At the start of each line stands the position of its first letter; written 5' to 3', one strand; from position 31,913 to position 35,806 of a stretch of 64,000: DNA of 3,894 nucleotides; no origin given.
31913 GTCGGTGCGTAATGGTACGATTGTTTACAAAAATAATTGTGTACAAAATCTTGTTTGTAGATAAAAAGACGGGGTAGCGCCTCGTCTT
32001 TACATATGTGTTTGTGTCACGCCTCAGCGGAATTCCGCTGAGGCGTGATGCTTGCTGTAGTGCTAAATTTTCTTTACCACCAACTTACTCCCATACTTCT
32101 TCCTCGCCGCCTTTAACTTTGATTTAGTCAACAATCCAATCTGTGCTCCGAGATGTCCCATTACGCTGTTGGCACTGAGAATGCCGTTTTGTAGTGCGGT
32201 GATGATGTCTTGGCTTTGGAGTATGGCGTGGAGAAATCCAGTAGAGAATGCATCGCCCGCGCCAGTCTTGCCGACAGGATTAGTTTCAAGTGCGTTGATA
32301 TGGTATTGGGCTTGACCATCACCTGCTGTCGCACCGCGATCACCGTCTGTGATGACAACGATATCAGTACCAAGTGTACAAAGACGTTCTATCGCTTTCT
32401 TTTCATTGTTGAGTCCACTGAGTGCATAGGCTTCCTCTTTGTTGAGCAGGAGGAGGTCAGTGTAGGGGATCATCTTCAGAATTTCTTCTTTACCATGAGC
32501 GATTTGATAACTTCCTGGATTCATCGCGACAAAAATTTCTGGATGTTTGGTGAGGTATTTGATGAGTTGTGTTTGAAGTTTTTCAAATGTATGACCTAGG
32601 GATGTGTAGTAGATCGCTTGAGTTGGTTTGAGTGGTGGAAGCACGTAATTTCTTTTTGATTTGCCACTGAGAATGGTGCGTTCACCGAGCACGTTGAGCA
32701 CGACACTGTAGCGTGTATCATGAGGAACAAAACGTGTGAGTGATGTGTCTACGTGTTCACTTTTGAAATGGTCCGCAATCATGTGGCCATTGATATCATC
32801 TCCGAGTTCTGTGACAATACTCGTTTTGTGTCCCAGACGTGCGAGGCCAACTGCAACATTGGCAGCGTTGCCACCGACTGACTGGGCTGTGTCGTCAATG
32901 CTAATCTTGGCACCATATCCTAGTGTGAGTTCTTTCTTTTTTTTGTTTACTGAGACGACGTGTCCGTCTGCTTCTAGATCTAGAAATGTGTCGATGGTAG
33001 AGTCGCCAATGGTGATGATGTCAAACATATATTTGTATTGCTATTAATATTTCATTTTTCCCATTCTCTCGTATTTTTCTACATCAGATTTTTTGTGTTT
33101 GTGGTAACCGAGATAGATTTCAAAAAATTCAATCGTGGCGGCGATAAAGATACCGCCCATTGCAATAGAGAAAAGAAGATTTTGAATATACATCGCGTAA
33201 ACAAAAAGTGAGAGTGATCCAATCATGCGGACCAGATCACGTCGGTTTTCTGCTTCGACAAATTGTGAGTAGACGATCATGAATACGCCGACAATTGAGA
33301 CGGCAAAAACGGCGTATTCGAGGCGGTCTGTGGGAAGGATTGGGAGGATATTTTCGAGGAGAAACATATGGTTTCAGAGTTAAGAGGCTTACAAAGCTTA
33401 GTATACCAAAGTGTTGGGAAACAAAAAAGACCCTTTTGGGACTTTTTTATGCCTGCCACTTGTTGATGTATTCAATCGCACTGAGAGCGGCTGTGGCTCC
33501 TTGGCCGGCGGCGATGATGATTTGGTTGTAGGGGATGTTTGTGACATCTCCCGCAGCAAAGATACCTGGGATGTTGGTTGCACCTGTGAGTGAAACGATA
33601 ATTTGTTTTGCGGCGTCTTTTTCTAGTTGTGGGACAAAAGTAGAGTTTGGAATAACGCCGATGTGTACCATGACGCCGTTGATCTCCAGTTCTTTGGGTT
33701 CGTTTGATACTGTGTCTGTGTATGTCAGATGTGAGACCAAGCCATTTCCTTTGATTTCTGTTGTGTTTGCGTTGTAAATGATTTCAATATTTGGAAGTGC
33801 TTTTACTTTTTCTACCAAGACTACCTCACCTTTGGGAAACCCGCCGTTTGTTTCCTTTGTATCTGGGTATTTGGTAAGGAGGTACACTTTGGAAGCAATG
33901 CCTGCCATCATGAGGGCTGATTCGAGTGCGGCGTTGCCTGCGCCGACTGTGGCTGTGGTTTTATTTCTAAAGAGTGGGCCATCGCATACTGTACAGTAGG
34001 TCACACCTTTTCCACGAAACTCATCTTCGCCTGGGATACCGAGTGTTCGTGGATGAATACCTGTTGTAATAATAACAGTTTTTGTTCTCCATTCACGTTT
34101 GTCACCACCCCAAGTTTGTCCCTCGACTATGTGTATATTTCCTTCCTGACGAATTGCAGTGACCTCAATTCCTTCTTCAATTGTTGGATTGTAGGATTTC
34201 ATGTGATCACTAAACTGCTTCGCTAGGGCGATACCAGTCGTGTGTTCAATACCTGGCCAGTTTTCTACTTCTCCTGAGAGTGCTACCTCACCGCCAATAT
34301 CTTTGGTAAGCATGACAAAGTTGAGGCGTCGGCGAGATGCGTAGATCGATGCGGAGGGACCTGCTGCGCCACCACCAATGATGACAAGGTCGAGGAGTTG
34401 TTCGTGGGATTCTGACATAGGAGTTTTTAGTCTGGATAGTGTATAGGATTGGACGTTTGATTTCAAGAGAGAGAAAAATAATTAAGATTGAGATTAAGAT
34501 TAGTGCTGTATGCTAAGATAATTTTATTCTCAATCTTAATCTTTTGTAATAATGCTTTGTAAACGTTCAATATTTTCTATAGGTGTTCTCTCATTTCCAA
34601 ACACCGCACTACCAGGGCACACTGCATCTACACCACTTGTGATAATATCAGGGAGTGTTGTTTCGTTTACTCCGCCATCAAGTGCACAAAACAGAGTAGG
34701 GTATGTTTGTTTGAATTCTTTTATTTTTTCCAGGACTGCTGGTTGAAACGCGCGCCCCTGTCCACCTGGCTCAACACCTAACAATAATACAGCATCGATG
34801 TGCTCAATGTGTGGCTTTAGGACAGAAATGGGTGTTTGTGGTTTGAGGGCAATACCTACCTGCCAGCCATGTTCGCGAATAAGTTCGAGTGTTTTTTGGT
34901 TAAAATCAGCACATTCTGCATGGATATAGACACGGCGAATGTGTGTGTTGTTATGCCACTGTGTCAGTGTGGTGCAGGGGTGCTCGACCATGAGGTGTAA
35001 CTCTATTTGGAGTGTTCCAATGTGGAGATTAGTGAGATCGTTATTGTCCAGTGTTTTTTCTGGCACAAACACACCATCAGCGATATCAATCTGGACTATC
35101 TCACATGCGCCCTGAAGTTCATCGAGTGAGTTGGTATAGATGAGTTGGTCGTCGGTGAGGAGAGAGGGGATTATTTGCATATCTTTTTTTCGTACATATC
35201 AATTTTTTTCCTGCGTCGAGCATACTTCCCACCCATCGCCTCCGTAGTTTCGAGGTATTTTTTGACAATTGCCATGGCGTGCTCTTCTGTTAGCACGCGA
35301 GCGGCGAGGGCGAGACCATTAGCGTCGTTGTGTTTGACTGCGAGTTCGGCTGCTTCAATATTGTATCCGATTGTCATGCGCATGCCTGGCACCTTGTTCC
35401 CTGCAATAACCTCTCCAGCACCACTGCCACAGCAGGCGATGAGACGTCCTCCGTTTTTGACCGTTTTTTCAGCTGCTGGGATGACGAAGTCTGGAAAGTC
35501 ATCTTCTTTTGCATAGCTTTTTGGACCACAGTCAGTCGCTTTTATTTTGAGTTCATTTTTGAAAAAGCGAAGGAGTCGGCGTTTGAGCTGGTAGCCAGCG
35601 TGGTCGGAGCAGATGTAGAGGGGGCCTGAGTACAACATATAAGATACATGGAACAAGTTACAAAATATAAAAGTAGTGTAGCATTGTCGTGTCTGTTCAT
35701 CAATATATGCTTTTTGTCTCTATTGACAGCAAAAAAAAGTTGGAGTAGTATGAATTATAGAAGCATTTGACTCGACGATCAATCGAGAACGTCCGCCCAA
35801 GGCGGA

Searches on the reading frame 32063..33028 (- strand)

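Call 7: search_protein_families(library=pfam, proteins=[window:32063-33028:-], max_evalue=0.001)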
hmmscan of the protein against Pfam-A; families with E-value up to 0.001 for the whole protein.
window:32063-33028:- (321 aa): 1 family
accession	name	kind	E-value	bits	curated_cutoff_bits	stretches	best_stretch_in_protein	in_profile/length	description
PF00294.29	PfkB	-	2.6e-39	135.8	25.8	1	38-299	22-299/302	pfkB family carbohydrate kinase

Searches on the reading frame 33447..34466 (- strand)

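Call 8: search_protein_families(library=pfam, proteins=[window:33447-34466:-], max_evalue=0.001)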
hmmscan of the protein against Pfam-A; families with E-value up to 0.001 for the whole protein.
window:33447-34466:- (339 aa): 6 families
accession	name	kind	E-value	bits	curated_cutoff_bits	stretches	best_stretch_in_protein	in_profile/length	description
PF07992.20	Pyr_redox_2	-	1.4e-37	130.1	26.1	1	26-322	2-290/291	Pyridine nucleotide-disulphide oxidoreductase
PF13738.12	Pyr_redox_3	-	1.8e-16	60.7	30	1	74-306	76-305/305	Pyridine nucleotide-disulphide oxidoreductase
PF00070.33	Pyr_redox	-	1.9e-07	31.9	22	1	172-250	3-80/82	Pyridine nucleotide-disulphide oxidoreductase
PF01134.28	GIDA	-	0.00014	21.5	22.1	0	26-57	1-32/391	Glucose inhibited division protein A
PF01266.30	DAO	-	0.00058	19.9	27.9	0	26-59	1-35/353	FAD dependent oxidoreductase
PF00890.30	FAD_binding_2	-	0.00058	19.6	20.4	0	26-56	1-31/414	FAD binding domain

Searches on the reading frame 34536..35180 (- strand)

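Call 25: search_protein_families(library=pfam, proteins=[window:34536-35180:-], max_evalue=0.001)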
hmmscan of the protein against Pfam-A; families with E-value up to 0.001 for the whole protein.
window:34536-35180:- (214 aa): 1 family
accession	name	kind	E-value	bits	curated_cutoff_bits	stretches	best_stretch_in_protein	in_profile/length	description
PF00834.25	Ribul_P_3_epim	-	4.4e-42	144.2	21.1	1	3-194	2-198/198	Ribulose-phosphate 3 epimerase family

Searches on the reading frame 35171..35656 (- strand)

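Call 25: search_protein_families(library=pfam, proteins=[window:35171-35656:-], max_evalue=0.001)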
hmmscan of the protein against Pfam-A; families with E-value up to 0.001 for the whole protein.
window:35171-35656:- (161 aa): 1 family
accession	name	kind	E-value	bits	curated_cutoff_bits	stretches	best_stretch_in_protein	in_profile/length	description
PF02502.23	LacAB_rpiB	-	1.7e-33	115.9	24.7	1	14-152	2-138/138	Ribose/Galactose Isomerase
